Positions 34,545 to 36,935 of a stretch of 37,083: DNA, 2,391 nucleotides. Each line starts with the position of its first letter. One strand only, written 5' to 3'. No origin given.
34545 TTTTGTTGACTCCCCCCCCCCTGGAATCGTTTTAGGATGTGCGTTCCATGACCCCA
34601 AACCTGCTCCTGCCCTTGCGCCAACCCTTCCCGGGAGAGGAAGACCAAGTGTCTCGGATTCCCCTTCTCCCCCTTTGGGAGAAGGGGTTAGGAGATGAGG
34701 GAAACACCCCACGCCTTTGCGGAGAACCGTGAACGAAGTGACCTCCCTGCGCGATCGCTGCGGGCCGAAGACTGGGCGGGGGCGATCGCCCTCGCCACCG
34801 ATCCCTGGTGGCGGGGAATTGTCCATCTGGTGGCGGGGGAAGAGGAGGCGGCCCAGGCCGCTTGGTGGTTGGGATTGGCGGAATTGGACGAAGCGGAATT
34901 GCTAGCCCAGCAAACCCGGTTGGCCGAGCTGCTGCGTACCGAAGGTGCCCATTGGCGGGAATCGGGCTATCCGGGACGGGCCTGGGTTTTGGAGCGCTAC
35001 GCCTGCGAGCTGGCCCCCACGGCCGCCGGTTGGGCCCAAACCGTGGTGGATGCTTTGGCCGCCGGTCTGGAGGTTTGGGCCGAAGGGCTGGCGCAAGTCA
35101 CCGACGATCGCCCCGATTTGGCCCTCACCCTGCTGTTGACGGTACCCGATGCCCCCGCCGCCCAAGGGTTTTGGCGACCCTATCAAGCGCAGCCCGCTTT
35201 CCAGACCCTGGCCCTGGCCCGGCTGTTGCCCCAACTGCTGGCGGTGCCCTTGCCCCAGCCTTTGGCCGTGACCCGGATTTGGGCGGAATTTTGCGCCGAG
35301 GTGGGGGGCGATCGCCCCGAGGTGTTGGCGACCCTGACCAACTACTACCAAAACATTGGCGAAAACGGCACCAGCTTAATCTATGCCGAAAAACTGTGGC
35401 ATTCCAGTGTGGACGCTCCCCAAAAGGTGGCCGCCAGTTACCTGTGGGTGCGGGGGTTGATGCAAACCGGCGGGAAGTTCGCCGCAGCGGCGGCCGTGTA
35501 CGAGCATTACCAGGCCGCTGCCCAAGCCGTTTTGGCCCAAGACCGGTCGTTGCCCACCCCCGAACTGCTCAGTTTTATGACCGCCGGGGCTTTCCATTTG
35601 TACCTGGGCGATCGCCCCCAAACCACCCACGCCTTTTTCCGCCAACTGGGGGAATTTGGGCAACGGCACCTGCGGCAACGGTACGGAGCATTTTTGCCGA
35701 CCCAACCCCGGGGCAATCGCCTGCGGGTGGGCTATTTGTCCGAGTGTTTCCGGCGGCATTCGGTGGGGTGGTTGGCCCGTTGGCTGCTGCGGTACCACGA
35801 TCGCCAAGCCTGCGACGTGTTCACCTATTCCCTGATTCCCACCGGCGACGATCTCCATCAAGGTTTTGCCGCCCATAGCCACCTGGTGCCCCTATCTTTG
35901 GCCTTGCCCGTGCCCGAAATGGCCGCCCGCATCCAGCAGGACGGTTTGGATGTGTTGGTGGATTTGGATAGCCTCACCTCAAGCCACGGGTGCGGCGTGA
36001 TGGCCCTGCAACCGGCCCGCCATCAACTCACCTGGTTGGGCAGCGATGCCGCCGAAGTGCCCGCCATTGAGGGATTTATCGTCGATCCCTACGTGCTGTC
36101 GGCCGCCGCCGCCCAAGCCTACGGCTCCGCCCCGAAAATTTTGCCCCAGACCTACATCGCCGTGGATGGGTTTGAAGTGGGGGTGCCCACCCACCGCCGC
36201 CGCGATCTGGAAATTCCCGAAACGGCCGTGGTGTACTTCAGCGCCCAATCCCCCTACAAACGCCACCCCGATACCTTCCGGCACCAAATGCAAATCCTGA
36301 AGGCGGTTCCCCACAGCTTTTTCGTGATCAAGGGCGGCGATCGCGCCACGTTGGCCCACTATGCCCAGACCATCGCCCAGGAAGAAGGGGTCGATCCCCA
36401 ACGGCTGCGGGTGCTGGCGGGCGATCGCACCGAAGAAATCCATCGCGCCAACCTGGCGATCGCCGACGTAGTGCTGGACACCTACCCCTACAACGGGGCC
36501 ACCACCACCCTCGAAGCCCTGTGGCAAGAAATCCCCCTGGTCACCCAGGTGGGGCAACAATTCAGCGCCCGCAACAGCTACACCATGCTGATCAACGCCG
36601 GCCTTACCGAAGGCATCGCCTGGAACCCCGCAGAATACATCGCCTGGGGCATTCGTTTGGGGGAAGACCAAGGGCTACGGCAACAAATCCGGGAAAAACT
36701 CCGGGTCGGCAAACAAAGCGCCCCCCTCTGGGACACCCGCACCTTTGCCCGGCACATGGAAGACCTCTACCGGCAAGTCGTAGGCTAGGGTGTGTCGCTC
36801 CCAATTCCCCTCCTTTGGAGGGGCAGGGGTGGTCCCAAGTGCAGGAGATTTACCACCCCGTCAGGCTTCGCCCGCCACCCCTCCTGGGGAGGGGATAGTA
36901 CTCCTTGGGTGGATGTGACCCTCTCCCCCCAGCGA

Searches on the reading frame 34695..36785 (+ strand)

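Call 81: search_protein_families(library=pfam, proteins=[window:34695-36785:+])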
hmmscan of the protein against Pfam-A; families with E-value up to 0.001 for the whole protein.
window:34695-36785:+ (697 aa): 1 family
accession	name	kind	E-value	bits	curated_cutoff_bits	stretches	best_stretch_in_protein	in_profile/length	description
PF13844.12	Glyco_transf_41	-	2.4e-41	142.1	25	2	501-688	358-543/543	Glycosyl transferase family 41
